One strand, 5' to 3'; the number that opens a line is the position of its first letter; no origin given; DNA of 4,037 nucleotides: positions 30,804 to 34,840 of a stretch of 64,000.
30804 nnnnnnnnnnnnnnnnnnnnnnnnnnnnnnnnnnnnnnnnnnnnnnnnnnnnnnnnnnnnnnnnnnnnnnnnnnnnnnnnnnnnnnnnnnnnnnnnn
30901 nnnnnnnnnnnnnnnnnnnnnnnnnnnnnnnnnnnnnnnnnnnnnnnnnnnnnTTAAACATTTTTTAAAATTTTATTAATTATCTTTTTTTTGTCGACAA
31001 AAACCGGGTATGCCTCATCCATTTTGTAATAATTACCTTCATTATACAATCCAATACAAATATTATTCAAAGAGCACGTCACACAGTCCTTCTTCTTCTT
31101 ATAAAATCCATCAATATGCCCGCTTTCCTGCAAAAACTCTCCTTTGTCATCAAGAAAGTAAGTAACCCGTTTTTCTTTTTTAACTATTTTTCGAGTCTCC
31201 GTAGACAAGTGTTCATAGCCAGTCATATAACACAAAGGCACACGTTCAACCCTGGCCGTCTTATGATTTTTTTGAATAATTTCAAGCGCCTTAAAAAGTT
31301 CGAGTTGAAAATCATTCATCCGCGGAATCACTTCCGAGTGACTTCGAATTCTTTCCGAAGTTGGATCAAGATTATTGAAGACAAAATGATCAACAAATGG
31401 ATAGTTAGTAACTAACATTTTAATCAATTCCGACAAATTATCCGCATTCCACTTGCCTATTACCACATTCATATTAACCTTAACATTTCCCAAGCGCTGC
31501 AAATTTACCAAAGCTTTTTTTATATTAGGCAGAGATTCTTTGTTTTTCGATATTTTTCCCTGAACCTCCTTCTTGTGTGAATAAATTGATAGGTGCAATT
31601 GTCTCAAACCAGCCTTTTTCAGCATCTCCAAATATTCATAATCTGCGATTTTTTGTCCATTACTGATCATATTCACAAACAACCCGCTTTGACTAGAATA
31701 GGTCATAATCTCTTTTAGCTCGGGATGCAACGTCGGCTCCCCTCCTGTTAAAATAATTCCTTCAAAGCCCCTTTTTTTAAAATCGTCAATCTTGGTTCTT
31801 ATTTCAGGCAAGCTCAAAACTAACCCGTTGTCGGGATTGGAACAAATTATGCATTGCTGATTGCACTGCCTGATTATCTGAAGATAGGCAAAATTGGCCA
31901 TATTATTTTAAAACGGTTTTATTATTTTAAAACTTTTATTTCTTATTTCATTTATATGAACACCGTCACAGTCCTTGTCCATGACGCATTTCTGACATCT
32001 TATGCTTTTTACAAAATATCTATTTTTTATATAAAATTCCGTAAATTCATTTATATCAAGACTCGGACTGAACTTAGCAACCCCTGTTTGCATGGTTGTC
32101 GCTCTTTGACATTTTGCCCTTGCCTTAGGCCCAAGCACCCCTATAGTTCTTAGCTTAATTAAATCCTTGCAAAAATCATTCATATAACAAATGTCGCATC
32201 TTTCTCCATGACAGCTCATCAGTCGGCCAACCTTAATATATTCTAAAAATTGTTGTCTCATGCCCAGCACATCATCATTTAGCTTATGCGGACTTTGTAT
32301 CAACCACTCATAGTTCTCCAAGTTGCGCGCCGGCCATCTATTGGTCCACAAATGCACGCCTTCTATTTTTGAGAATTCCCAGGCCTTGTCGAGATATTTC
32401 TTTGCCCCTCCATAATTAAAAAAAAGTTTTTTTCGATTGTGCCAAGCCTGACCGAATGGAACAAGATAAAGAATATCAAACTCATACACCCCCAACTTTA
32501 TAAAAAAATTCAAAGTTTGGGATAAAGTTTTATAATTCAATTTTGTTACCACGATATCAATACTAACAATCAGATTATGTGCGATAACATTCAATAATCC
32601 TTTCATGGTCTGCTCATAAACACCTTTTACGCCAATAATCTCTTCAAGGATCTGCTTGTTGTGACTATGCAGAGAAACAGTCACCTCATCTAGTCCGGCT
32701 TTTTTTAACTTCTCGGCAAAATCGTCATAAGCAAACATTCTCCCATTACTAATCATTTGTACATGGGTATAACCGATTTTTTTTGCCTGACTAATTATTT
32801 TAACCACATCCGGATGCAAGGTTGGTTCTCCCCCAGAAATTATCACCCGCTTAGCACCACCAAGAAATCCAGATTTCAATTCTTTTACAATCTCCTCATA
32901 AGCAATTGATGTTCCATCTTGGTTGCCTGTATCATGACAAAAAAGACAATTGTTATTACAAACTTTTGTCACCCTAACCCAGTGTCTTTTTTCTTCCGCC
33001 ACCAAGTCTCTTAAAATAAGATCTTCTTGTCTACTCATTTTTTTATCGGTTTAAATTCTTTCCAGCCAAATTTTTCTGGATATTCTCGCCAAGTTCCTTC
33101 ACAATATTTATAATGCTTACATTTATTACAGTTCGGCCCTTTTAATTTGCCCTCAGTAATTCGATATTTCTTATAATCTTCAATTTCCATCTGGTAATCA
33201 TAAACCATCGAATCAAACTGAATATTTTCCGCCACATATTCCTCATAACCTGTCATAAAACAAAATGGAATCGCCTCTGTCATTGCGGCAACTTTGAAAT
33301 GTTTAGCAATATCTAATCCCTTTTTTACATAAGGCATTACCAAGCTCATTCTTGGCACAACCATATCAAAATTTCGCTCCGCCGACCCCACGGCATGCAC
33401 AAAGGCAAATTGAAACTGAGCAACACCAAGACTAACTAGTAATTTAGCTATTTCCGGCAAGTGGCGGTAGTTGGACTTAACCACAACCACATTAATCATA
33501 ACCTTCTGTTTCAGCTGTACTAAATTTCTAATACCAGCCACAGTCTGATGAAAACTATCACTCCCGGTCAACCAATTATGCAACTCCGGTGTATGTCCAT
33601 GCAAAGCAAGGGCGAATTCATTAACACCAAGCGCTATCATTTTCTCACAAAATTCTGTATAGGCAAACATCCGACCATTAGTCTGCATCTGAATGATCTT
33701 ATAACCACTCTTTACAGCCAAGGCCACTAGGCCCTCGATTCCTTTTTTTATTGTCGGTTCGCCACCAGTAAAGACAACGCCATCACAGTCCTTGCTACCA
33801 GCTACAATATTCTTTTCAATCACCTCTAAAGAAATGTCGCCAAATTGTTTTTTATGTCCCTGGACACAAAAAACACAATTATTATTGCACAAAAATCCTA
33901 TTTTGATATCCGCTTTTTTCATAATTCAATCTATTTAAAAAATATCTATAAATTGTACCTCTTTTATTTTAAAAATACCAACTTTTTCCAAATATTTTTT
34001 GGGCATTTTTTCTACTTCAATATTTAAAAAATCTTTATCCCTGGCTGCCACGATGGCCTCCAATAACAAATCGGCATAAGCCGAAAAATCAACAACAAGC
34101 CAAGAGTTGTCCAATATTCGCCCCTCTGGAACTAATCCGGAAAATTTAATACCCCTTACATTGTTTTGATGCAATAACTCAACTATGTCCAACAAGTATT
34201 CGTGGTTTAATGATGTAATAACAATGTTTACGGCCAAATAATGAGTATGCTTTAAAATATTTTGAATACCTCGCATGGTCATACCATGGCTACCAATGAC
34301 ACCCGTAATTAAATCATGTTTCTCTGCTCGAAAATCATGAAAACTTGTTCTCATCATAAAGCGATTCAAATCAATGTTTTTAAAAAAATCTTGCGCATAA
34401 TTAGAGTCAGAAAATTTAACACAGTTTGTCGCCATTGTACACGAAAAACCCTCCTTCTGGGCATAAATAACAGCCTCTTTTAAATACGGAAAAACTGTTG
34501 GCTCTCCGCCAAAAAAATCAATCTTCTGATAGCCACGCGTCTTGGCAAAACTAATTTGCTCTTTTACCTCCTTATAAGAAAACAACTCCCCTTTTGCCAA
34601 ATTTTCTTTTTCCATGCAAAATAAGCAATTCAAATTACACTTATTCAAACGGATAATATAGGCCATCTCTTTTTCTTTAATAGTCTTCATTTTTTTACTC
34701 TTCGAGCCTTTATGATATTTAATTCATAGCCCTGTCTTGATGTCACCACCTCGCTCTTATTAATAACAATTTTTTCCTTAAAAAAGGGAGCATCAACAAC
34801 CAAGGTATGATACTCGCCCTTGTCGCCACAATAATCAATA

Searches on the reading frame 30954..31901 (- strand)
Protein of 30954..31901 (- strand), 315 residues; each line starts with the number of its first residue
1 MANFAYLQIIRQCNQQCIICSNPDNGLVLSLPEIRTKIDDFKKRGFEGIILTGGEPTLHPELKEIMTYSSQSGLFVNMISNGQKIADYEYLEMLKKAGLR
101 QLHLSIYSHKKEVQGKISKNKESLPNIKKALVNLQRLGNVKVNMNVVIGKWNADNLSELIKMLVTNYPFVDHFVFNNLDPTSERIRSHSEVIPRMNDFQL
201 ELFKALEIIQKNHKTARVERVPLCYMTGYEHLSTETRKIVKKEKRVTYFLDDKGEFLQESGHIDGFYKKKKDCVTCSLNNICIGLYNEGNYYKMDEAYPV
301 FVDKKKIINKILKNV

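Call 7: search_protein_families(library=pfam, proteins=[window:30954-31901:-], max_evalue=0.001)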
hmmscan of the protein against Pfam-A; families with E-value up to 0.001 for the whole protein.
window:30954-31901:- (315 aa): 1 family
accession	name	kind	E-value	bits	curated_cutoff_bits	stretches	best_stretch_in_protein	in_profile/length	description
PF04055.27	Radical_SAM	-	1.2e-20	74.8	29.5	1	8-163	2-166/166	Radical SAM superfamily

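Call 8: search_protein_families(library=ncbifam, proteins=[window:30954-31901:-], max_evalue=0.0001)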
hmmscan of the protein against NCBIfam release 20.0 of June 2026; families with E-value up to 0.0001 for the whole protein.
window:30954-31901:- (315 aa): 36 families (the best 25 are shown)
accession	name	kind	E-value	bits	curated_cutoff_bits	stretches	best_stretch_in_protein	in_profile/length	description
TIGR03977.1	rSAM_pair_HxsC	equivalog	4.2e-25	88.2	267.9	1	6-227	28-254/292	His-Xaa-Ser system radical SAM maturase HxsC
TIGR02666.1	moaA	equivalog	3.6e-20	72.2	284.05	1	9-166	16-183/336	GTP 3',8-cyclase MoaA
TIGR04055.1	rSAM_NirJ2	equivalog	2.6e-18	66.6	500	1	11-224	8-215/326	putative heme d1 biosynthesis radical SAM protein NirJ2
NF038332.1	rSAM_rare_HxsC4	exception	1.3e-17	64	500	1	11-288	22-322/335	radical SAM protein HxsC4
TIGR02668.1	moaA_archaeal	equivalog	2.9e-17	62.6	325.25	1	7-165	14-175/303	GTP 3',8-cyclase MoaA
NF045646.2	rSAM_Se_TrsS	equivalog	2.1e-16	59.5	490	1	6-172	89-260/441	radical SAM (seleno)protein TrsS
NF001199.0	PRK00164.2-1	equivalog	9.1e-16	57.9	231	1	7-162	16-174/308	GTP 3',8-cyclase MoaA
NF038283.1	viperin_w_prok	equivalog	8.8e-15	54.6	180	1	9-163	8-178/281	viperin family antiviral radical SAM protein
TIGR04303.1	GeoRSP_rSAM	equivalog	9.9e-15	54.9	400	1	11-178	13-177/325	GeoRSP system radical SAM/SPASM protein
TIGR04051.1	rSAM_NirJ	equivalog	2.8e-14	52.9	515.45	1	8-179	7-177/354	heme d1 biosynthesis radical SAM protein NirJ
NF045702.1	rSAM_GDGT_ether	equivalog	4e-14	52.1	450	1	5-173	88-263/486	tetraether lipid synthase Tes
TIGR02109.1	PQQ_syn_pqqE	equivalog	5.3e-14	51.9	381.35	1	8-164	12-170/358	pyrroloquinoline quinone biosynthesis protein PqqE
TIGR04545.1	rSAM_ahbD_hemeb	equivalog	9.9e-14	51.5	500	1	9-195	6-192/339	heme b synthase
TIGR04317.1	W_rSAM_matur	equivalog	5.5e-13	48.8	380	1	6-189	7-195/349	tungsten cofactor oxidoreductase radical SAM maturase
TIGR04347.1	pseudo_SAM_Halo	equivalog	9.6e-12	44.8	525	1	9-181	44-215/390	TIGR04347 family pseudo-SAM/SPASM protein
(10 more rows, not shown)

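Call 37: search_protein_families(library=padloc, proteins=[window:30954-31901:-], max_evalue=0.001)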
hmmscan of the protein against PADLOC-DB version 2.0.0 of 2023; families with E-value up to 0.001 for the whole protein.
window:30954-31901:- (315 aa): 3 families
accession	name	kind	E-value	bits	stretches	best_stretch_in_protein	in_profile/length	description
PDLC02904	pVip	-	4.5e-20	70.3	1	9-163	9-165/262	Viperins associated with kinases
PDLC02903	pVip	-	1e-18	65.7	1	7-163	4-161/257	Viperins not associated with kinases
PDLC02905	pVip-kinase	-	4.9e-05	20.7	1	38-161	225-351/474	Viperin-kinase fusion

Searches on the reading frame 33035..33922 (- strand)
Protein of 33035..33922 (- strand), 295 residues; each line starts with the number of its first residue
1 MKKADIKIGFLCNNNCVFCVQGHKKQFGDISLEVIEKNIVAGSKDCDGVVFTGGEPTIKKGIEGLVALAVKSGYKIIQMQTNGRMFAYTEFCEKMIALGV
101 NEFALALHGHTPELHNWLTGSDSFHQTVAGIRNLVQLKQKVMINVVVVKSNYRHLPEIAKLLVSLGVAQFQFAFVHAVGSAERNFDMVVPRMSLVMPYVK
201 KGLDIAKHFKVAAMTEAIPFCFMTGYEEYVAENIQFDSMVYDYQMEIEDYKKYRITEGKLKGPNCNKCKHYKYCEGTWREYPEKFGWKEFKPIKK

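Call 7: search_protein_families(library=pfam, proteins=[window:33035-33922:-], max_evalue=0.001)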
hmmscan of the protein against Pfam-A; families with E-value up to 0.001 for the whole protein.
window:33035-33922:- (295 aa): 1 family
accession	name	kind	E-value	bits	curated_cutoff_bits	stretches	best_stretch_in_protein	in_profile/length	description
PF04055.27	Radical_SAM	-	1e-21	78.3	29.5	1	8-162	3-166/166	Radical SAM superfamily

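Call 8: search_protein_families(library=ncbifam, proteins=[window:33035-33922:-], max_evalue=0.0001)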
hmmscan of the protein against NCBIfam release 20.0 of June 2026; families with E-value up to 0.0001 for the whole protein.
window:33035-33922:- (295 aa): 44 families (the best 25 are shown)
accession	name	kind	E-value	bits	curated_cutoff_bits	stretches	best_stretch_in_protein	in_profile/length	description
NF038332.1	rSAM_rare_HxsC4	exception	3.4e-49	167.8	500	2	4-237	16-262/335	radical SAM protein HxsC4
TIGR03977.1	rSAM_pair_HxsC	equivalog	5.4e-28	97.7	267.9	1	12-225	35-255/292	His-Xaa-Ser system radical SAM maturase HxsC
TIGR04053.2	TIGR04053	equivalog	1.1e-18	67.7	395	1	44-200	55-211/366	TIGR04053 family radical SAM/SPASM domain-containing protein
TIGR04133.1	rSAM_w_lipo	hypoth_equivalog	1.5e-18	66.8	425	1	12-201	34-230/350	TIGR04133 family radical SAM/SPASM protein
TIGR02668.1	moaA_archaeal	equivalog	2e-18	66.4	325.25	1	6-187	14-198/303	GTP 3',8-cyclase MoaA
TIGR04317.1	W_rSAM_matur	equivalog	2.1e-18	66.6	380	1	2-175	4-184/349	tungsten cofactor oxidoreductase radical SAM maturase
TIGR04054.1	rSAM_NirJ1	equivalog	1.6e-15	56.6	650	1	12-180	46-213/387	putative heme d1 biosynthesis radical SAM protein NirJ1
TIGR04545.1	rSAM_ahbD_hemeb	equivalog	1.7e-15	57.3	500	1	11-183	9-183/339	heme b synthase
NF045646.2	rSAM_Se_TrsS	equivalog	4.6e-15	55.1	490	1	8-161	92-250/441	radical SAM (seleno)protein TrsS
NF001199.0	PRK00164.2-1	equivalog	5.9e-15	55.2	231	1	6-161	16-174/308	GTP 3',8-cyclase MoaA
NF045574.1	sacti_mat_StsB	exception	6.5e-14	51.6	625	1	12-181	106-275/466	StsB family radical SAM/SPASM domain sactipeptide maturase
TIGR02666.1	moaA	equivalog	1.1e-13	50.8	284.05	1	12-165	20-183/336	GTP 3',8-cyclase MoaA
TIGR04347.1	pseudo_SAM_Halo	equivalog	2.5e-13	50.1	525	1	12-180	48-217/390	TIGR04347 family pseudo-SAM/SPASM protein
TIGR04546.1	rSAM_ahbC_deAc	equivalog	6.4e-13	48.2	650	1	12-179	49-215/390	12,18-didecarboxysiroheme deacetylase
TIGR04250.1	SCM_rSAM_ScmE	equivalog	1e-12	47.7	400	1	3-189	4-193/358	SynChlorMet cassette radical SAM/SPASM protein ScmE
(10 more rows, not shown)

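Call 34: search_solved_structures(query=window:33035-33922:-, max_evalue=0.00001)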
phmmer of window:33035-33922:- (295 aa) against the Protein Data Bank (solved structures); distinct sequences matched with E-value up to 0.00001: 2.
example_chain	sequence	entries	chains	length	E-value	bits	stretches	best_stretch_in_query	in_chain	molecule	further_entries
7vob_C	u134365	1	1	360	5.8e-09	38.8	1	10-174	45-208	Cytosylglucuronate decarboxylase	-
7voc_C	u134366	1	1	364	6e-09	38.8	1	10-174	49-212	Cytosylglucuronate decarboxylase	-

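Call 37: search_protein_families(library=padloc, proteins=[window:33035-33922:-], max_evalue=0.001)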
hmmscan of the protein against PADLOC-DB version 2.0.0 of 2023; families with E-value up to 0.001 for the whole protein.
window:33035-33922:- (295 aa): 2 families
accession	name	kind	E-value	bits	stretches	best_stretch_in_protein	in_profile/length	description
PDLC02904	pVip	-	1.8e-07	29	1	12-164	13-164/262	Viperins associated with kinases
PDLC02903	pVip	-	4.6e-07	27.6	1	11-153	9-151/257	Viperins not associated with kinases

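Call 50: find_homologous_proteins(query=window:33035-33922:-, max_evalue=1e-10)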
Query window:33035-33922:- (295 aa): 1600 proteins with E <= 1e-10 among 2755 candidates; the best 120 are listed.
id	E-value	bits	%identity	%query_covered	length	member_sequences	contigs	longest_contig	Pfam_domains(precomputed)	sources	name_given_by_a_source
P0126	4.1e-184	629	89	100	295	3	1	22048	PF04055.28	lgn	-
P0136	2.5e-123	429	61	100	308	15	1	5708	PF04055.28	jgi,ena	-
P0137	6.0e-123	428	62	100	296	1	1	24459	PF04055.28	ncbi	-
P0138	1.3e-122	427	64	100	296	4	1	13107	PF04055.28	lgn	-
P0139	1.9e-122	426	61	100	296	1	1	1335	PF04055.28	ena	-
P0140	4.7e-122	425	63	99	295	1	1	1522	PF04055.28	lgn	-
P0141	1.3e-121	423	61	100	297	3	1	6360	PF04055.28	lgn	-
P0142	2.3e-121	423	61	100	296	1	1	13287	PF04055.28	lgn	-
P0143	9.8e-121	421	64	100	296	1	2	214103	PF04055.28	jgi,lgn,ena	-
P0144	1.7e-118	413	59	100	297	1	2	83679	PF04055.28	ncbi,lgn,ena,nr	ncbi:MAG: radical SAM protein [Candidatus Omnitrophica bacterium]|nr:radical SAM protein [Candidatus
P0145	3.1e-118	412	61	100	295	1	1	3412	PF04055.28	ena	-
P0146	5.1e-118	412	62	100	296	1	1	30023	PF04055.28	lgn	-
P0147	6.0e-118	411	60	100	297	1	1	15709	PF04055.28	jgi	jgi:MoaA/NifB/PqqE/SkfB family radical SAM enzyme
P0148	6.0e-118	411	60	100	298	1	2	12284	PF04055.28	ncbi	-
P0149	1.2e-117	410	62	99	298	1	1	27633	PF04055.28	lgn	-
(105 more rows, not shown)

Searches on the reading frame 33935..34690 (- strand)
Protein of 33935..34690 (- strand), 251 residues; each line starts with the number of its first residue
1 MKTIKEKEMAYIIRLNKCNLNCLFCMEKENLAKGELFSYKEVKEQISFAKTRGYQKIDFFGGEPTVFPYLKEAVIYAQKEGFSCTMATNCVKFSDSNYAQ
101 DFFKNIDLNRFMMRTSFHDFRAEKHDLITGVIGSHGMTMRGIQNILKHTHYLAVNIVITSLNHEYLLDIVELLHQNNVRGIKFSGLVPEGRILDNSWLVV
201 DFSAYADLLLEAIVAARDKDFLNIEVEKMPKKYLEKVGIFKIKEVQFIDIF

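Call 7: search_protein_families(library=pfam, proteins=[window:33935-34690:-], max_evalue=0.001)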
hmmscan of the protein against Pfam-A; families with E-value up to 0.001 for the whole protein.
window:33935-34690:- (251 aa): 2 families
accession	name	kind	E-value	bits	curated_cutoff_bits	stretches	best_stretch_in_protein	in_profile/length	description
PF04055.27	Radical_SAM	-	5.1e-14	53.2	29.5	1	13-173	2-166/166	Radical SAM superfamily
PF13353.11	Fer4_12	-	8.2e-06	26.6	22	1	13-94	10-95/137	4Fe-4S single cluster domain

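Call 8: search_protein_families(library=ncbifam, proteins=[window:33935-34690:-], max_evalue=0.0001)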
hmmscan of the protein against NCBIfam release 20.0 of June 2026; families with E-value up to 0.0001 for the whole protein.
window:33935-34690:- (251 aa): 37 families (the best 25 are shown)
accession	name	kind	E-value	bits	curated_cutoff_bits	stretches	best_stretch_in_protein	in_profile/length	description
NF038332.1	rSAM_rare_HxsC4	exception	1.3e-18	67.2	500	1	8-211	14-217/335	radical SAM protein HxsC4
TIGR03977.1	rSAM_pair_HxsC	equivalog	5.2e-17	61.7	267.9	1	12-220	29-240/292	His-Xaa-Ser system radical SAM maturase HxsC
TIGR02668.1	moaA_archaeal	equivalog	2.2e-16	59.7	325.25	1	16-191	18-191/303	GTP 3',8-cyclase MoaA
TIGR04545.1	rSAM_ahbD_hemeb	equivalog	4e-15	56.1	500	1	17-209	9-198/339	heme b synthase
TIGR02666.1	moaA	equivalog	4.7e-15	55.4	284.05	1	16-179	18-186/336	GTP 3',8-cyclase MoaA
NF001199.0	PRK00164.2-1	equivalog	5.3e-15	55.3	231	1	16-178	20-180/308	GTP 3',8-cyclase MoaA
TIGR04546.1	rSAM_ahbC_deAc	equivalog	8.3e-14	51.2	650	1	16-191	47-218/390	12,18-didecarboxysiroheme deacetylase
NF038283.1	viperin_w_prok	equivalog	3.5e-13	49.4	180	1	16-170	10-175/281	viperin family antiviral radical SAM protein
TIGR04054.1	rSAM_NirJ1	equivalog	4.2e-13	48.7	650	1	16-191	44-215/387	putative heme d1 biosynthesis radical SAM protein NirJ1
TIGR04055.1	rSAM_NirJ2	equivalog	4.6e-13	49.4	500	1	16-217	8-204/326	putative heme d1 biosynthesis radical SAM protein NirJ2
TIGR04347.1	pseudo_SAM_Halo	equivalog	3.7e-12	46.2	525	1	16-187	46-213/390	TIGR04347 family pseudo-SAM/SPASM protein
TIGR04303.1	GeoRSP_rSAM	equivalog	6.7e-12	45.6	400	1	16-192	13-183/325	GeoRSP system radical SAM/SPASM protein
TIGR04317.1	W_rSAM_matur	equivalog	7.7e-12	45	380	1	11-200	7-198/349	tungsten cofactor oxidoreductase radical SAM maturase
NF045702.1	rSAM_GDGT_ether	equivalog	2.7e-11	42.8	450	1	9-192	87-274/486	tetraether lipid synthase Tes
NF045574.1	sacti_mat_StsB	exception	6.5e-11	41.7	625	1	9-183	97-266/466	StsB family radical SAM/SPASM domain sactipeptide maturase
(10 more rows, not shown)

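Call 37: search_protein_families(library=padloc, proteins=[window:33935-34690:-], max_evalue=0.001)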
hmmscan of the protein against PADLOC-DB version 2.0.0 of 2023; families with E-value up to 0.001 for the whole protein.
window:33935-34690:- (251 aa): 3 families
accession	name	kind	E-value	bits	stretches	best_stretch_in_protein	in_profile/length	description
PDLC02903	pVip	-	6.2e-18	63.2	1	16-184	8-172/257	Viperins not associated with kinases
PDLC02904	pVip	-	6.7e-15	53.3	1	15-177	10-166/262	Viperins associated with kinases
PDLC02905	pVip-kinase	-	1.2e-06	26.1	1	16-100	190-279/474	Viperin-kinase fusion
